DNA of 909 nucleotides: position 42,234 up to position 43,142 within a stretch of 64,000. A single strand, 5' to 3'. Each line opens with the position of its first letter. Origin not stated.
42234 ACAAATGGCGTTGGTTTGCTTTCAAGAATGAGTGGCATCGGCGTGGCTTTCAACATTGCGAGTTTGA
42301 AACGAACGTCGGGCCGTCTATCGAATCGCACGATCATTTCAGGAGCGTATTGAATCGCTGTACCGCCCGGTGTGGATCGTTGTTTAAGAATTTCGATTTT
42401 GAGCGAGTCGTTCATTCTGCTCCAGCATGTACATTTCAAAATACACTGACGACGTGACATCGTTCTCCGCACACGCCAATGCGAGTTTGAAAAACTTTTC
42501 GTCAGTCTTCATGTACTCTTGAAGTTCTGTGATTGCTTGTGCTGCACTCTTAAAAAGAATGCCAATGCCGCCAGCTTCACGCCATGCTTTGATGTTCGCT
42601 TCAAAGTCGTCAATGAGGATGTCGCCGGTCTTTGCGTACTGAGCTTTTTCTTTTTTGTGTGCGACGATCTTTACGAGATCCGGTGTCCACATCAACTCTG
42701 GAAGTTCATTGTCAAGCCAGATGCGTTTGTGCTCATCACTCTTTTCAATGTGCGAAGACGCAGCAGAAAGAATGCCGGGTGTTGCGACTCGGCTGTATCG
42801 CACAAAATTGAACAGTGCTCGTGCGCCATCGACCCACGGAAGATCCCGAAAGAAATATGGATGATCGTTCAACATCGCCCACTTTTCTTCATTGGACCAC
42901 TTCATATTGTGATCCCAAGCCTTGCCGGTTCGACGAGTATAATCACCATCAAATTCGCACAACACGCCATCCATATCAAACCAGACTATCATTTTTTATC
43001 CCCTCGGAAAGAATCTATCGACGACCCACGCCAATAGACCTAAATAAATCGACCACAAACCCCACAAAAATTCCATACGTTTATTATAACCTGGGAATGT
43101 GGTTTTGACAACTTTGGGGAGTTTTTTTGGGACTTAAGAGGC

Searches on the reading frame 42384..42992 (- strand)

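Call 54: search_protein_families(library=pfam, proteins=[window:42384-42992:-], max_evalue=1)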
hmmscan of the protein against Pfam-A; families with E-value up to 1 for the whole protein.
window:42384-42992:- (202 aa): 4 families
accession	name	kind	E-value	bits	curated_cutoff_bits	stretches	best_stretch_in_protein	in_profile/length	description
PF06941.18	NT5C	-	1.3e-10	41.9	24.8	1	1-152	2-155/180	5' nucleotidase, deoxy (Pyrimidine), cytosolic type C protein (NT5C)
PF00702.32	Hydrolase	-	0.007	17.2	26.4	1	3-147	4-121/191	haloacid dehalogenase-like hydrolase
PF09871.14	DUF2098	-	0.012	16.4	25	1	63-138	7-77/94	Uncharacterized protein conserved in archaea (DUF2098)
PF24007.1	DUF7321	-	0.092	12.9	27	1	106-145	92-132/155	Domain of unknown function (DUF7321)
